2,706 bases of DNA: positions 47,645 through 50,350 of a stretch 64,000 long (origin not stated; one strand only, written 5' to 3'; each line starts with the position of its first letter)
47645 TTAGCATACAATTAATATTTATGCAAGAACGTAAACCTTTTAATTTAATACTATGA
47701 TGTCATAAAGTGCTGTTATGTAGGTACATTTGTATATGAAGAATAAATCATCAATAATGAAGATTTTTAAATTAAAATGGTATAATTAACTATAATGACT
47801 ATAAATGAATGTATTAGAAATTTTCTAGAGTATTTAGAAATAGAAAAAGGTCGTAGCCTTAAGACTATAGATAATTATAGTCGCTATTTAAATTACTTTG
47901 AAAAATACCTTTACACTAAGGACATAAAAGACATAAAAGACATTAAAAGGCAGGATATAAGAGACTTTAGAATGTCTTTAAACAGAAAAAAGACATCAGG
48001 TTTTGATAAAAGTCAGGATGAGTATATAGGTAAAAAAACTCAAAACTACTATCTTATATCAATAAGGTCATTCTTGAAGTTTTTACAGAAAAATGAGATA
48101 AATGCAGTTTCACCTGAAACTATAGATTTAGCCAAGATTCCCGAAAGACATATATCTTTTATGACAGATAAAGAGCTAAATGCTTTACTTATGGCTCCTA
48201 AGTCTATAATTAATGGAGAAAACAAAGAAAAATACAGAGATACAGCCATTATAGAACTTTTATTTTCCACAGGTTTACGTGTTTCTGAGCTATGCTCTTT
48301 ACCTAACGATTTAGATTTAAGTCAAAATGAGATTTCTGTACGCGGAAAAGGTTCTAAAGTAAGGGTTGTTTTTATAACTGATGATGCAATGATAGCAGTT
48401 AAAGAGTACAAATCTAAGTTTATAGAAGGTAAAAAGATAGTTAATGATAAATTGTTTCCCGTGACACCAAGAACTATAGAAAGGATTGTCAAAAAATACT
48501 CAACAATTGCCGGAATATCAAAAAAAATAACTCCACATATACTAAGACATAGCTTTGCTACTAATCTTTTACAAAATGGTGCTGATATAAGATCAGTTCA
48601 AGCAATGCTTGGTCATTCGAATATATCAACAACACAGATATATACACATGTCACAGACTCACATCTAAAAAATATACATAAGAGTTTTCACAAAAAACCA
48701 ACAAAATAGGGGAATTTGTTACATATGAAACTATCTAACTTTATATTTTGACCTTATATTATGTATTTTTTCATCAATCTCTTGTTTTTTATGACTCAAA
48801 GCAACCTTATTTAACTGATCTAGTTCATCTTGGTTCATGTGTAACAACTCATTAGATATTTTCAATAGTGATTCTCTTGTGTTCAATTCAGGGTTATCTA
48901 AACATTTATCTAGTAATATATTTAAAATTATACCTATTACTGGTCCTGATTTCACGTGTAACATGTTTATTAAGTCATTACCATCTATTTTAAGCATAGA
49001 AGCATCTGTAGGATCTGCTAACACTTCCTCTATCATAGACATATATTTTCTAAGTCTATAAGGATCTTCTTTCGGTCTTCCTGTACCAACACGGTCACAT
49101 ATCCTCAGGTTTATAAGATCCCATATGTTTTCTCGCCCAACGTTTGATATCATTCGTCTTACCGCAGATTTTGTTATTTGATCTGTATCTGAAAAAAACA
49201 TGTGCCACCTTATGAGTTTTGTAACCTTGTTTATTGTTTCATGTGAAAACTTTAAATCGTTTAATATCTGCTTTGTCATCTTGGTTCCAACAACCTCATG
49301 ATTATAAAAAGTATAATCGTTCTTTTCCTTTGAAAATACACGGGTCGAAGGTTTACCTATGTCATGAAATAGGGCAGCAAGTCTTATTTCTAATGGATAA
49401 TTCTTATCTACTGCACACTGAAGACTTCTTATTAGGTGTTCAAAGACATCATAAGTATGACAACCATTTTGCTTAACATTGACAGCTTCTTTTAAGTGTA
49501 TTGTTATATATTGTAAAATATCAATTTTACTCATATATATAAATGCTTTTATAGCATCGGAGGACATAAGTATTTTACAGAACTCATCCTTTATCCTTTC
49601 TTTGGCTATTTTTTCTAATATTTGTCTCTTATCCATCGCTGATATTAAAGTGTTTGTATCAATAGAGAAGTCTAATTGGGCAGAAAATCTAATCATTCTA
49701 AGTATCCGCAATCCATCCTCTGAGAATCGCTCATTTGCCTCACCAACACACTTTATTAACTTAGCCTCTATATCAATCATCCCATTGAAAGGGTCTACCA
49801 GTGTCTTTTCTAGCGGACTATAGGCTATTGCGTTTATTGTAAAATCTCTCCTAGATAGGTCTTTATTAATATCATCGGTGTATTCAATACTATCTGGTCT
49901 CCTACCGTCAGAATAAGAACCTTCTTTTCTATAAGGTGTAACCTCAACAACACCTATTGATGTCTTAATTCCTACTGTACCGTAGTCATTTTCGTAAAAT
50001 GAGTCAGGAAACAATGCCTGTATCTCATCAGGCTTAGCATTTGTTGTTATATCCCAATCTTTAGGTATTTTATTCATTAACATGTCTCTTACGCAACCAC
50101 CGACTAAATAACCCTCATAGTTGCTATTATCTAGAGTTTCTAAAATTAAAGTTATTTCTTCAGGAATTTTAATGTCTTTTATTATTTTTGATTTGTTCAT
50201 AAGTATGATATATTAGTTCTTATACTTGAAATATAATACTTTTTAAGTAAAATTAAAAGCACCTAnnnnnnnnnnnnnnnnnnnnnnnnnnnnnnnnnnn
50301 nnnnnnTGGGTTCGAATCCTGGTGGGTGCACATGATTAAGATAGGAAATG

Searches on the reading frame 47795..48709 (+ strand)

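Call 56: search_protein_families(library=pfam, proteins=[window:47795-48709:+], max_evalue=0.00001)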
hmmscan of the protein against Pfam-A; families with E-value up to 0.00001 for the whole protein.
window:47795-48709:+ (304 aa): 3 families
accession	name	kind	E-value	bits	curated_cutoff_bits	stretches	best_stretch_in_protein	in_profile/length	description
PF00589.27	Phage_integrase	-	1.6e-41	142.4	27.1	1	122-289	2-171/172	Phage integrase family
PF02899.23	Phage_int_SAM_1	-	1.3e-13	51.4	22.3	1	7-98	1-80/83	Phage integrase, N-terminal SAM-like domain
PF13495.12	Phage_int_SAM_4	-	2.8e-07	31.3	27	0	9-67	4-58/85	Phage integrase, N-terminal SAM-like domain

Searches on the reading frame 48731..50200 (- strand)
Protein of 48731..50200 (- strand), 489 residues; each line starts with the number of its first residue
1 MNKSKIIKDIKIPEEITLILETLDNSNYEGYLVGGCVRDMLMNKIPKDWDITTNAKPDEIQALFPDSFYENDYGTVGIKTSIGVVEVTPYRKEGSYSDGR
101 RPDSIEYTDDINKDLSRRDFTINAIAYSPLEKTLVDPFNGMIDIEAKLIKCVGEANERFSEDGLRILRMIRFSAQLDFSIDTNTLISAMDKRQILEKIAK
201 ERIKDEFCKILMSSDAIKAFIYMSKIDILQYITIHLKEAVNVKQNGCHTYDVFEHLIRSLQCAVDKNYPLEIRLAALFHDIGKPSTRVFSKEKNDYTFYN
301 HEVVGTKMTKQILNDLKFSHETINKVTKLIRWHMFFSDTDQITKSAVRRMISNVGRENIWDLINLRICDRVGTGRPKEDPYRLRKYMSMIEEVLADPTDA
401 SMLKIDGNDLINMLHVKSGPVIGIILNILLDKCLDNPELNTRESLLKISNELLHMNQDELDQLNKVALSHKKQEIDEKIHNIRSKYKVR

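Call 56: search_protein_families(library=pfam, proteins=[window:48731-50200:-], max_evalue=0.00001)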
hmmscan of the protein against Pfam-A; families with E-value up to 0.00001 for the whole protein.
window:48731-50200:- (489 aa): 4 families
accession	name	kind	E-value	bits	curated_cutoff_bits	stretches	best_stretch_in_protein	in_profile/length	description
PF01743.26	PolyA_pol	-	2.7e-35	121.9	23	1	31-149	2-125/126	Poly A polymerase head domain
PF01966.28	HD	-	1.5e-10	41.8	22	1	253-345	2-103/116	HD domain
PF12627.12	PolyA_pol_RNAbd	-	9.7e-10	38.5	22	1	177-232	1-56/64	Probable RNA and SrmB- binding site of polymerase A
PF13735.12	tRNA_NucTran2_2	-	4.3e-08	33.7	27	1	307-447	22-147/149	tRNA nucleotidyltransferase domain 2 putative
